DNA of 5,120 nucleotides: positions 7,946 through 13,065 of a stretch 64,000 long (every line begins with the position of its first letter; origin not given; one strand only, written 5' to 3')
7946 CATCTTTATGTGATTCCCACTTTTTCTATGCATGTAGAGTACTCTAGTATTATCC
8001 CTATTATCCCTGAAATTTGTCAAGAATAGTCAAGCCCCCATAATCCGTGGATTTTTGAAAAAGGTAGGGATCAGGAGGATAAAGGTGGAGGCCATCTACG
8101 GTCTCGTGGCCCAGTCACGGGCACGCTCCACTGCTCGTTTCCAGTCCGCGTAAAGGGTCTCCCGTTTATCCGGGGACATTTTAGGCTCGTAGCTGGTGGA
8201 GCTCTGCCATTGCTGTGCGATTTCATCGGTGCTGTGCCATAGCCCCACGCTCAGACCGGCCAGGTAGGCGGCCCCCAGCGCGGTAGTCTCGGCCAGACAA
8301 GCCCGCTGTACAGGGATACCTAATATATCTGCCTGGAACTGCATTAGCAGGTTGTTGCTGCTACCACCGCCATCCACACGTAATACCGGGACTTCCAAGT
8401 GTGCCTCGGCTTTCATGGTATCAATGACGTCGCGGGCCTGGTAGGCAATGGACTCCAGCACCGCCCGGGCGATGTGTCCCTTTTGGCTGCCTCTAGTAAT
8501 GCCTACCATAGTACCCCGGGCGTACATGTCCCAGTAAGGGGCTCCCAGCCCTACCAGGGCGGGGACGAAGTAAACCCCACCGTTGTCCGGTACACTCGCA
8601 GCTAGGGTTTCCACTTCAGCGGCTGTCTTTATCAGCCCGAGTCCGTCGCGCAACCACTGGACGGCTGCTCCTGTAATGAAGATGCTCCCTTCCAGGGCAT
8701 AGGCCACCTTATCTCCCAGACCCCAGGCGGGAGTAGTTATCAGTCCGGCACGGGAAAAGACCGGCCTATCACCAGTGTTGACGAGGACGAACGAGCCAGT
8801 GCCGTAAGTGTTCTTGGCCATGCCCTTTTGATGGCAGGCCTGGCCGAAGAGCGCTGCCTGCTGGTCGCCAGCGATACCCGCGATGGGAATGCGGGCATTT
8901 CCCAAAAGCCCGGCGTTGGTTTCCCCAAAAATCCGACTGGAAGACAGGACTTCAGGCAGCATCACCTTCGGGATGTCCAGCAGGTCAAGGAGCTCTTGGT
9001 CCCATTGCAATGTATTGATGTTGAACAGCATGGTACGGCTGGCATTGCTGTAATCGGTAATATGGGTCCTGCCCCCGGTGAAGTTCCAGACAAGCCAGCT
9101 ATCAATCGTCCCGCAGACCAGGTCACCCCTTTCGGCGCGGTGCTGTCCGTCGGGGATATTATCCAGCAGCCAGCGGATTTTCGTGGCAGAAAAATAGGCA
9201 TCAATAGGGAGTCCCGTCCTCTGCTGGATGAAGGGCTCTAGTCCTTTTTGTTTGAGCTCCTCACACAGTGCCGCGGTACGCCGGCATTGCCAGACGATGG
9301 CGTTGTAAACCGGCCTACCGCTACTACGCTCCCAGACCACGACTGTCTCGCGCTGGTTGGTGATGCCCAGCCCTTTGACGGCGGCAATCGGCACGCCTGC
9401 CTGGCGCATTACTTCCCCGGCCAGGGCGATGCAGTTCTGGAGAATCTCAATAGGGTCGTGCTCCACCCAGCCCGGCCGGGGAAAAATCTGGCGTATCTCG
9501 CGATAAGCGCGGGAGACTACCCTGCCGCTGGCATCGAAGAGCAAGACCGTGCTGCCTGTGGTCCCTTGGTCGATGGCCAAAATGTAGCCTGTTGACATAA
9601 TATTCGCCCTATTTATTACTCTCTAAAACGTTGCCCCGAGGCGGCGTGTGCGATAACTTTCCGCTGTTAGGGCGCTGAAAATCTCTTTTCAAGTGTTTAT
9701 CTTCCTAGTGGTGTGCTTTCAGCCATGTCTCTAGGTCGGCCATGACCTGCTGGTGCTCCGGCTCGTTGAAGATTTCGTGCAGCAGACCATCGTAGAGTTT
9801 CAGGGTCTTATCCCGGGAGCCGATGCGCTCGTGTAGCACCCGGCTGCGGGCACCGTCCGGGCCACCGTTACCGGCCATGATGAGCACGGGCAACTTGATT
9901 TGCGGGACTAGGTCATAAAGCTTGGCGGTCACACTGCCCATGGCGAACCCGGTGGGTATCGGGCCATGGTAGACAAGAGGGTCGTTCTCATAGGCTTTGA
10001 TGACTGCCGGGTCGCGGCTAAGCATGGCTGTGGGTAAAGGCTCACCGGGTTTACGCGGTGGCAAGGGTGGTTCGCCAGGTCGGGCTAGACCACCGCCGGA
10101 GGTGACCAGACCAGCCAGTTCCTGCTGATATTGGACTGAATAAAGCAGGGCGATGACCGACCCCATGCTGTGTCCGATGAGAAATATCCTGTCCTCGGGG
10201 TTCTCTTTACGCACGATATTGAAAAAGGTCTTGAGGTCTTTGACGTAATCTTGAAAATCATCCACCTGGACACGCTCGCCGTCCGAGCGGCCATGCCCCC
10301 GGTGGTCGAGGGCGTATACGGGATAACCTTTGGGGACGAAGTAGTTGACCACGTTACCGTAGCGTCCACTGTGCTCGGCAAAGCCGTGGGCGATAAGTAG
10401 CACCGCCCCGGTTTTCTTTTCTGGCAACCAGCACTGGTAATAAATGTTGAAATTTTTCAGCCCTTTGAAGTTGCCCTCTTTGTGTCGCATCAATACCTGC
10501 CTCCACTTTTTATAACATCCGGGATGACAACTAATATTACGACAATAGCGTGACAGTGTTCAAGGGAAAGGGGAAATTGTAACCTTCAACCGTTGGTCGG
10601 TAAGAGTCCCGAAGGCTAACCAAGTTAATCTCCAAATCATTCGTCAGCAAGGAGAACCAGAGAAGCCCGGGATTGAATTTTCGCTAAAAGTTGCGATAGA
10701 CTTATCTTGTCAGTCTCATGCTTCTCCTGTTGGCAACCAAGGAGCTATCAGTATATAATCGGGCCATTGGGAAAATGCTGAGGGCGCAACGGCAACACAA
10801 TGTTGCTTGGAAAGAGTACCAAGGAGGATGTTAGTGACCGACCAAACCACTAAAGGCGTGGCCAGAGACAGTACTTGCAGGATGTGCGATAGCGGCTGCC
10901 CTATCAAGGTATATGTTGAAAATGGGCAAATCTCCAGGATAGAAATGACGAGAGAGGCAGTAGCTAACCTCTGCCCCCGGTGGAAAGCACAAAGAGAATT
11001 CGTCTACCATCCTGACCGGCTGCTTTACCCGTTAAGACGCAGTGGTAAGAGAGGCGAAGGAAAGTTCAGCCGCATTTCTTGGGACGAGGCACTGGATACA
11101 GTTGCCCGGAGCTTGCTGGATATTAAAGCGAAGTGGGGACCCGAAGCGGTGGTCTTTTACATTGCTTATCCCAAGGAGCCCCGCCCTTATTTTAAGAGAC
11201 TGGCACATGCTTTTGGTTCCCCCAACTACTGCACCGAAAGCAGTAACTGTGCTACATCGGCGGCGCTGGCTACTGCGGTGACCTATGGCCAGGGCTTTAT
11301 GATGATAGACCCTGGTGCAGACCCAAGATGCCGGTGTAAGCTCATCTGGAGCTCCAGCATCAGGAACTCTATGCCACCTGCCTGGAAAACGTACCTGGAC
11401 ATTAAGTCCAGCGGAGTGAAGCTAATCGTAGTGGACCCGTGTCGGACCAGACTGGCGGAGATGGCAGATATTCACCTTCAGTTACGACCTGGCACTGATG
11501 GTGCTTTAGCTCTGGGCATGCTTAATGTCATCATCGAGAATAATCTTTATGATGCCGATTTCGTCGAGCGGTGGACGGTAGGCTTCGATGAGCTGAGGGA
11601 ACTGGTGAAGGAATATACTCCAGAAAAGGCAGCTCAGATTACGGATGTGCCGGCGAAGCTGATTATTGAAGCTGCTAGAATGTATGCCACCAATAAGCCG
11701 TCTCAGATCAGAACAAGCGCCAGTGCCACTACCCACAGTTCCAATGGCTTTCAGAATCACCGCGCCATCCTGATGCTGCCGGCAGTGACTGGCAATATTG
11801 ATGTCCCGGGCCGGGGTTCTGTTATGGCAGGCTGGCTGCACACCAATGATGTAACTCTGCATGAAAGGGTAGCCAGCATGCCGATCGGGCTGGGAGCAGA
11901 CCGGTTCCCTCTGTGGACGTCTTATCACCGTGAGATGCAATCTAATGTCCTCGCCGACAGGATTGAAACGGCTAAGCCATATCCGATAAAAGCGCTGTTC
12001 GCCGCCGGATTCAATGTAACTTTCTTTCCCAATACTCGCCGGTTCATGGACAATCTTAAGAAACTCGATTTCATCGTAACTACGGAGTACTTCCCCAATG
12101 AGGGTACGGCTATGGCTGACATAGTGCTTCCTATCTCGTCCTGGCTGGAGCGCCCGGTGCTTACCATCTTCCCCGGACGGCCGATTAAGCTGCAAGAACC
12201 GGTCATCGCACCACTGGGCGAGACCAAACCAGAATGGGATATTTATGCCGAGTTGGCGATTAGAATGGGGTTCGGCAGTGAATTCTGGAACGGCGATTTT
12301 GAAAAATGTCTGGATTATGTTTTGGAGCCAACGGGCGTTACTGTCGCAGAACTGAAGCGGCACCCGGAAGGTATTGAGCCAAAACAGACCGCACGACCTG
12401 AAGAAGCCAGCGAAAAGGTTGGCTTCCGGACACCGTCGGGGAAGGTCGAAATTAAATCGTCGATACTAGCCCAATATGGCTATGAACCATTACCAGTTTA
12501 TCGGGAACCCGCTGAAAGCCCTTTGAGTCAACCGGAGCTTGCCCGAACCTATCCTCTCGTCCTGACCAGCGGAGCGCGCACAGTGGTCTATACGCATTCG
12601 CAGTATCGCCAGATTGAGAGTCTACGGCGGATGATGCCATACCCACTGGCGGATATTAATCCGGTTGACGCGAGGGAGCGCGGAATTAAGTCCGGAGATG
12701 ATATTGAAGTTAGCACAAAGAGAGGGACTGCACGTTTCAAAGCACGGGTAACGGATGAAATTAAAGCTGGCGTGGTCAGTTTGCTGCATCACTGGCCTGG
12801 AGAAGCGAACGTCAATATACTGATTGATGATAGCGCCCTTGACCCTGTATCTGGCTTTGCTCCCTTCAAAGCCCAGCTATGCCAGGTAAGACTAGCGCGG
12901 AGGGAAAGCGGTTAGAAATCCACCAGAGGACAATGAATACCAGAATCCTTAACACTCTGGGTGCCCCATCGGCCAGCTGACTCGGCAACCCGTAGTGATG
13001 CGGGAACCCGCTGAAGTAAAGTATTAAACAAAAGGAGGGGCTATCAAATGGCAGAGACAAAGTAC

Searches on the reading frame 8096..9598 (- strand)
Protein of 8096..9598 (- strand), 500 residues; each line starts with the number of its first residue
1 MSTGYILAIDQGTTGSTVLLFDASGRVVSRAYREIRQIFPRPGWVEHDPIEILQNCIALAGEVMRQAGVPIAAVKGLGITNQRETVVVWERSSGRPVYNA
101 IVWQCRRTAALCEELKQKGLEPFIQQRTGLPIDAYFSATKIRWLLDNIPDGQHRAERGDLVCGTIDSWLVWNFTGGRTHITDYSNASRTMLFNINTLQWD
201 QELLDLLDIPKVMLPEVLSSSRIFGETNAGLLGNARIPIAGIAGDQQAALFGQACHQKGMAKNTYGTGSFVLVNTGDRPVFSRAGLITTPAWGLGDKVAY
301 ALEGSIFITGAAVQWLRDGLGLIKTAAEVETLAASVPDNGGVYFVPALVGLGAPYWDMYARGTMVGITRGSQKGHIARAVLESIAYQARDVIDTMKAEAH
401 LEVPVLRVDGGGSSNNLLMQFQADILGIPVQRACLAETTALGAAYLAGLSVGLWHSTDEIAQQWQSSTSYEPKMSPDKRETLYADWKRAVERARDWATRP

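Call 70: search_protein_families(library=pfam, proteins=[window:8096-9598:-], max_evalue=1e-8)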
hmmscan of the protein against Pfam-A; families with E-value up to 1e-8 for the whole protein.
window:8096-9598:- (500 aa): 2 families
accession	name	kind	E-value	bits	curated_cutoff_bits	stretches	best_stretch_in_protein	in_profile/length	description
PF00370.27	FGGY_N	-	2.4e-80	270.1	28.8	1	5-252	1-245/245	FGGY family of carbohydrate kinases, N-terminal domain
PF02782.22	FGGY_C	-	7.6e-46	156.8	27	1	262-449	2-196/198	FGGY family of carbohydrate kinases, C-terminal domain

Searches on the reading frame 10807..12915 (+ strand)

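Call 70: search_protein_families(library=pfam, proteins=[window:10807-12915:+], max_evalue=1e-8)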
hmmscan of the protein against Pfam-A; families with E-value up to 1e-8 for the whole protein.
window:10807-12915:+ (702 aa): 2 families
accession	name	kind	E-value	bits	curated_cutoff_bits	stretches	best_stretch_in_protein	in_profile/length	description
PF00384.28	Molybdopterin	-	5.9e-42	144.4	24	1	71-484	1-351/353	Molybdopterin oxidoreductase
PF01568.27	Molydop_binding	-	1.3e-25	90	26.8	1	584-689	1-108/110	Molydopterin dinucleotide binding domain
